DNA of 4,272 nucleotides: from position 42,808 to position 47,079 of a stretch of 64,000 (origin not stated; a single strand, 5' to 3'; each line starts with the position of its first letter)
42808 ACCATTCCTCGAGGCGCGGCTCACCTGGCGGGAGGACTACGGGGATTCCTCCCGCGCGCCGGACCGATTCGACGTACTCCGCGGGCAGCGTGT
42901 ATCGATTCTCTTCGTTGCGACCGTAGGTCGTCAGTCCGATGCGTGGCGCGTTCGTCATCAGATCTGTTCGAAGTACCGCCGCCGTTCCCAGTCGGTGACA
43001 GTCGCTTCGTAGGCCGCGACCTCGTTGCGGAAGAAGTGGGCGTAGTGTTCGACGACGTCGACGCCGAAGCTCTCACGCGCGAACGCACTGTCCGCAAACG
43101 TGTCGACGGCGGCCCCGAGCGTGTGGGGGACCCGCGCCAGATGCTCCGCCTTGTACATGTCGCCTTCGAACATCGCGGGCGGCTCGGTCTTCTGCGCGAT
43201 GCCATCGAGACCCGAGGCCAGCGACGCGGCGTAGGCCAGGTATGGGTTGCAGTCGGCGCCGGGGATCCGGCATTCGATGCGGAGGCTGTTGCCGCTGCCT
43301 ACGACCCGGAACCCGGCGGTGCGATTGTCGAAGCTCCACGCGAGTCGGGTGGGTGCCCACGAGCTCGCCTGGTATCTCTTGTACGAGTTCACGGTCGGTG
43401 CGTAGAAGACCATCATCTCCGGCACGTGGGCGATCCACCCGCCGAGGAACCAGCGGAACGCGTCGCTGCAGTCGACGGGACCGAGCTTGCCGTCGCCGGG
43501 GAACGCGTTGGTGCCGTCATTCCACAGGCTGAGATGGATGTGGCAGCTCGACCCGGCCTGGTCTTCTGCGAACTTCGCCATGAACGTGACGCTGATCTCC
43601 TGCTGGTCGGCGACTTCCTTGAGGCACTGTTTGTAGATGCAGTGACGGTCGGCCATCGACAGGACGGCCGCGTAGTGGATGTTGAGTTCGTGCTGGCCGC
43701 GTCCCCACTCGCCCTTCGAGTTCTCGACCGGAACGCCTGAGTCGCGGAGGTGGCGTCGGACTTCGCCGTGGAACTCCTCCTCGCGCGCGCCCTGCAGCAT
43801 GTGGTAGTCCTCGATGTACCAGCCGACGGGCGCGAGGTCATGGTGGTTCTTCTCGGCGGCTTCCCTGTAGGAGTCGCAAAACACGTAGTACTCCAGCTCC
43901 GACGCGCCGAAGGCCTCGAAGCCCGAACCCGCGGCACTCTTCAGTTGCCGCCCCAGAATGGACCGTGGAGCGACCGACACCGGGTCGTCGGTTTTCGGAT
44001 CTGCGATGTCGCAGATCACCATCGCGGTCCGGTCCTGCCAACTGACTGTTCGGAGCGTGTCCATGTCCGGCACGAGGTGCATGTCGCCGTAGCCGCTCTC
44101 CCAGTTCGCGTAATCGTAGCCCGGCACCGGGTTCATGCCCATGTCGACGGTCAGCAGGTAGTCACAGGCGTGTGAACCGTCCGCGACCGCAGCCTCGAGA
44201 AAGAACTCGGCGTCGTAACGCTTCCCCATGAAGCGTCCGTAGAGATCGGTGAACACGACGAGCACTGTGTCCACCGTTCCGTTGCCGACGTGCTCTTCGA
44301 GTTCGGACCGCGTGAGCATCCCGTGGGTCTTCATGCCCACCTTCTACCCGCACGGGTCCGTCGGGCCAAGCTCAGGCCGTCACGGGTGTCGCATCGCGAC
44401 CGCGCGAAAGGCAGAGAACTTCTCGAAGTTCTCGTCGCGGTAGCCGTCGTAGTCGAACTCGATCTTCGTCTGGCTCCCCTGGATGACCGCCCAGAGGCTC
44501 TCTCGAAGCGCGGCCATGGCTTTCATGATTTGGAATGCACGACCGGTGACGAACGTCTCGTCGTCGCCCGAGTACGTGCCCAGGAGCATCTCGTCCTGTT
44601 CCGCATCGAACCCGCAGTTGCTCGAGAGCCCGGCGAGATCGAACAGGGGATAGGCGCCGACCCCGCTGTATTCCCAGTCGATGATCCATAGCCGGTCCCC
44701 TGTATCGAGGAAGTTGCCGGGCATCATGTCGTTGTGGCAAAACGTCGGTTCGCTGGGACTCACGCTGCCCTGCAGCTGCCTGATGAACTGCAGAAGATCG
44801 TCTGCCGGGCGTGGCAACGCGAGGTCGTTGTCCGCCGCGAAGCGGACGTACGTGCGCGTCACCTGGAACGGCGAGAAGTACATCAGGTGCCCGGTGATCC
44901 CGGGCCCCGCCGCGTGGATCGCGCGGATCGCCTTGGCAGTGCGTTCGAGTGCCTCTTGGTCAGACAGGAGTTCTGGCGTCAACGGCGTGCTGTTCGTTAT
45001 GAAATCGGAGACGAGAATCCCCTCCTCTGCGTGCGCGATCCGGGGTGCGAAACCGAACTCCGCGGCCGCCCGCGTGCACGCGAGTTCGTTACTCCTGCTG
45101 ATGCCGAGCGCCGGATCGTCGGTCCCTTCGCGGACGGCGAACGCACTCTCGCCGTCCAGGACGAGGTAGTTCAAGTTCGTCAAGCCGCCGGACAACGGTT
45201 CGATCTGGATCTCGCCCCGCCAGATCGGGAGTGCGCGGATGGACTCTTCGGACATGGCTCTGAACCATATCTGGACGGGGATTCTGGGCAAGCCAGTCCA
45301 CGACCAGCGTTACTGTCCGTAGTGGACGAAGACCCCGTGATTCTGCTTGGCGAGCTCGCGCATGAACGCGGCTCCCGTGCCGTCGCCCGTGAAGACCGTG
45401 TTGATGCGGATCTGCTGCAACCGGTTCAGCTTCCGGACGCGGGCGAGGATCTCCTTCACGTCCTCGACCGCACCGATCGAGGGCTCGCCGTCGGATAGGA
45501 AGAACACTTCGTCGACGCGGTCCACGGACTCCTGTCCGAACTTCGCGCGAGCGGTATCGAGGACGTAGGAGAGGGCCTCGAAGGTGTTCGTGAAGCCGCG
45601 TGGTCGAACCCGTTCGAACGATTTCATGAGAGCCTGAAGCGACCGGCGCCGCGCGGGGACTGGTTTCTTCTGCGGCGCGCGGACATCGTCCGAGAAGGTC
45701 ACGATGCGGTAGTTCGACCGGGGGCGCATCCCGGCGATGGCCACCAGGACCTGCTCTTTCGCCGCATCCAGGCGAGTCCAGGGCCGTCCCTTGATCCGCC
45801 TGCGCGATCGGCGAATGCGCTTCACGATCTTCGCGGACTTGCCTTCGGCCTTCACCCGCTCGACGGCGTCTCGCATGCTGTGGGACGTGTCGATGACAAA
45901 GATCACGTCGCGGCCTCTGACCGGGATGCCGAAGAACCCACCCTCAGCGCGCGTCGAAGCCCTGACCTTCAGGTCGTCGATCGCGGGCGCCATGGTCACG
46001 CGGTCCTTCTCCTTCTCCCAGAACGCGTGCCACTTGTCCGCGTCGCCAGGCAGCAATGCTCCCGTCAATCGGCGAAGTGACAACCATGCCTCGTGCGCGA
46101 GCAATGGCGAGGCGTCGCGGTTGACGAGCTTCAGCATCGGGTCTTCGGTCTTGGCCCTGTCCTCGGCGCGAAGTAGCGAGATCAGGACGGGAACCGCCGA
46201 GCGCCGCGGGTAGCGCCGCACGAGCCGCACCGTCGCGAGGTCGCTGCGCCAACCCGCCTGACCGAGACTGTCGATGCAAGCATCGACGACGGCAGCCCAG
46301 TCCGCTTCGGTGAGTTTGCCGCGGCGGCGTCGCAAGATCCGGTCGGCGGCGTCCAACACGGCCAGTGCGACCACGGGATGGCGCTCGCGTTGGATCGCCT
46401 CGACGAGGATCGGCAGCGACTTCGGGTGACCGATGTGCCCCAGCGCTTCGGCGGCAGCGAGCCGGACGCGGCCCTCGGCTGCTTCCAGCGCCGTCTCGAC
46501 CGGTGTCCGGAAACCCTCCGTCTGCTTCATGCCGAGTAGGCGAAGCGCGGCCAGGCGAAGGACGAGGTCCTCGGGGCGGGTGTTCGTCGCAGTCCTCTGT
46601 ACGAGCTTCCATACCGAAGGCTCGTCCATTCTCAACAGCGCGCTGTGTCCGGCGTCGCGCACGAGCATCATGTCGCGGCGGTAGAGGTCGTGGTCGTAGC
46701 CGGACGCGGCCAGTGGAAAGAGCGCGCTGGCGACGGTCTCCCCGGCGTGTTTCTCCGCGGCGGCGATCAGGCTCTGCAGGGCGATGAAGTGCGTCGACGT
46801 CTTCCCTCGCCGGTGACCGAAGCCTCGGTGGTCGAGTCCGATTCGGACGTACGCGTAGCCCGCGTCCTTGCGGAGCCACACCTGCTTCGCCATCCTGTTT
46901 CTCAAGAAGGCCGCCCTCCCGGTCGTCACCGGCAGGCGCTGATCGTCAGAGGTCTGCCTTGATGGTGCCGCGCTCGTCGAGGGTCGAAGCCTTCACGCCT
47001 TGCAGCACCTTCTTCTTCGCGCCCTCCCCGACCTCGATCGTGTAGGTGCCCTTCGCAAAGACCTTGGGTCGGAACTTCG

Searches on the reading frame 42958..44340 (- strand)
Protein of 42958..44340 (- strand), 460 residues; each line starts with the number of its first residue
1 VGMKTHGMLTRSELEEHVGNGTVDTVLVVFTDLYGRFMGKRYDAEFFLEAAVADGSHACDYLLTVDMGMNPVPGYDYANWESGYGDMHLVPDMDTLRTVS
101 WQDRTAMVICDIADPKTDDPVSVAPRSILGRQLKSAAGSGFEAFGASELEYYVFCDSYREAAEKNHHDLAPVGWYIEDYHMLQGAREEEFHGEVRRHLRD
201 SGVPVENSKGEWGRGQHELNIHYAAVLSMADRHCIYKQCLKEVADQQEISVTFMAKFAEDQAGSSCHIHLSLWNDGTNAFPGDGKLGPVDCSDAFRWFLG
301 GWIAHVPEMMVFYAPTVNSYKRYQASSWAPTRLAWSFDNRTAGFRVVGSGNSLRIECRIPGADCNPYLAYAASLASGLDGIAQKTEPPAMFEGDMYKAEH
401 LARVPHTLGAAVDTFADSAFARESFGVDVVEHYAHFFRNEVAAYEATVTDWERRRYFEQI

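Call 95: search_protein_families(library=pfam, proteins=[window:42958-44340:-], max_evalue=0.00001)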
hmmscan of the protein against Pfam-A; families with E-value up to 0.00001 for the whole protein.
window:42958-44340:- (460 aa): 1 family
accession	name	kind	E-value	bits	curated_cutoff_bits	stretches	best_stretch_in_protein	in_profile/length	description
PF00120.29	Gln-synt_C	-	2.3e-95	320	24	1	124-456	3-344/344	Glutamine synthetase, catalytic domain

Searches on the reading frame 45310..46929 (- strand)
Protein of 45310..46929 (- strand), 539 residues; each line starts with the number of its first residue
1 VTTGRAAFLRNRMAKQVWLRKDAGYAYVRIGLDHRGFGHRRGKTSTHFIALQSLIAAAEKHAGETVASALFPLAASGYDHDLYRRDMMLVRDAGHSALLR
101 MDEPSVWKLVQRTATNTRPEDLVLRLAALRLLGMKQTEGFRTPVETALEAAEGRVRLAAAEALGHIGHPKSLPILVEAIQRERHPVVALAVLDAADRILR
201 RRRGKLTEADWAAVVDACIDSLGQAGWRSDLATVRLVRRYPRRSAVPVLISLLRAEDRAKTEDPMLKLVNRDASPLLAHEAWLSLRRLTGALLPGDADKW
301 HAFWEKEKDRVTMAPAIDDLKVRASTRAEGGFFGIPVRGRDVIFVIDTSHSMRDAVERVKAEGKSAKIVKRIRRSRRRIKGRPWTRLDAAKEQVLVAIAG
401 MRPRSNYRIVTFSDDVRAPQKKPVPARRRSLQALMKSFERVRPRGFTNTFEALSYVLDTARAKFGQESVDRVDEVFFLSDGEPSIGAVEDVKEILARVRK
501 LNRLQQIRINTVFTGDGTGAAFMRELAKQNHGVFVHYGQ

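Call 95: search_protein_families(library=pfam, proteins=[window:45310-46929:-], max_evalue=0.00001)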
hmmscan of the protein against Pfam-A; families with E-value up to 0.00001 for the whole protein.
window:45310-46929:- (539 aa): 5 families
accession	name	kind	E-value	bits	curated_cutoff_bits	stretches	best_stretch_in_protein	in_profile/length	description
PF13646.12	HEAT_2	-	3.2e-11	43.8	27.7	1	121-193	13-85/88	HEAT repeats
PF13519.12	VWA_2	-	3.7e-09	37.6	27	1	342-482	1-107/107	von Willebrand factor type A domain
PF13768.12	VWA_3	-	6.9e-08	33.1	27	1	388-533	18-152/155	von Willebrand factor type A domain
PF00092.34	VWA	-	7.9e-08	33.2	23.8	1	341-531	1-155/174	von Willebrand factor type A domain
PF03130.22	HEAT_PBS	-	8.3e-06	26.3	20.9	0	155-180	1-26/27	PBS lyase HEAT-like repeat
